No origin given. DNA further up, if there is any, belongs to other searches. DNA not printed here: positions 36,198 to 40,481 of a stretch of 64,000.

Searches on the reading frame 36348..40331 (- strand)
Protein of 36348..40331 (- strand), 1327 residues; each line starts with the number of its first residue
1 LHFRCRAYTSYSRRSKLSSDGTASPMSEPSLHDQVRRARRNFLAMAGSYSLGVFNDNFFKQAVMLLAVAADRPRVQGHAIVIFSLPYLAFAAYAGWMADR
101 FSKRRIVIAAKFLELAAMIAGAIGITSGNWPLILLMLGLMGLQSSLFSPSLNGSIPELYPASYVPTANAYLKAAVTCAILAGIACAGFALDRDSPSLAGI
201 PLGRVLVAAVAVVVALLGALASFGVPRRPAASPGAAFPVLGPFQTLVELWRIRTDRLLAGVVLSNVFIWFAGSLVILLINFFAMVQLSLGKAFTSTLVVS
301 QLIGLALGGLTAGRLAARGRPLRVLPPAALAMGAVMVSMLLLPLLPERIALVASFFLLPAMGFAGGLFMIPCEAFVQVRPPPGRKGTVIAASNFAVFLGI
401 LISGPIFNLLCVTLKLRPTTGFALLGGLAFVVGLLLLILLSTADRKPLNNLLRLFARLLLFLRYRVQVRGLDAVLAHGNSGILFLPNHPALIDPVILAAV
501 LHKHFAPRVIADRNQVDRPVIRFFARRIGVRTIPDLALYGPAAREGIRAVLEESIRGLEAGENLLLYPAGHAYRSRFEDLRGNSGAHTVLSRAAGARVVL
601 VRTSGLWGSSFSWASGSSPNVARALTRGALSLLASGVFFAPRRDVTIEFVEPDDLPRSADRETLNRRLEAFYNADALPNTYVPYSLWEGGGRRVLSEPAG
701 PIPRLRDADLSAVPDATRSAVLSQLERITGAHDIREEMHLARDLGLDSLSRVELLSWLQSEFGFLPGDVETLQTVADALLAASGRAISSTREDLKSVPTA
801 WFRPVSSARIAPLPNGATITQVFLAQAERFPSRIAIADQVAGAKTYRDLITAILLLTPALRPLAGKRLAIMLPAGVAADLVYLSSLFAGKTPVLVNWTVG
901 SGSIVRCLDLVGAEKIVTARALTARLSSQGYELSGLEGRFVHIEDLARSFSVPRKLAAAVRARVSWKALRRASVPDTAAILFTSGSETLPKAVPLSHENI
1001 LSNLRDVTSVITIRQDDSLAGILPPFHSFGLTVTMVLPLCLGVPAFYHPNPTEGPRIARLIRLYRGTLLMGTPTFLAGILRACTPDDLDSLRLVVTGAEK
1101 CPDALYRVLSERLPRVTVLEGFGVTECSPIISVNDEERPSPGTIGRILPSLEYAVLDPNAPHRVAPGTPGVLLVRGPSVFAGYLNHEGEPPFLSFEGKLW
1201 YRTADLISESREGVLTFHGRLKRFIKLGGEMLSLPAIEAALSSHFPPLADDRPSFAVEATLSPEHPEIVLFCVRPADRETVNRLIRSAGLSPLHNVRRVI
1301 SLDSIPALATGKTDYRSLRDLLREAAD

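Call 54: search_protein_families(library=pfam, proteins=[window:36348-40331:-], max_evalue=0.00001)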
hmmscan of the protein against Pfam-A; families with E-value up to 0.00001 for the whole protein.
window:36348-40331:- (1327 aa): 3 families
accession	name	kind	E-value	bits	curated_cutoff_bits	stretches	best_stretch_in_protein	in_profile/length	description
PF00501.34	AMP-binding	-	6.8e-57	193.4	29.9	1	825-1184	3-384/384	AMP-binding enzyme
PF07690.21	MFS_1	-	8.1e-23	81.3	33.4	1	73-403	31-346/347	Major Facilitator Superfamily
PF01553.26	Acyltransferase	-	2.7e-07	30.9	23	1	465-590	1-119/132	Acyltransferase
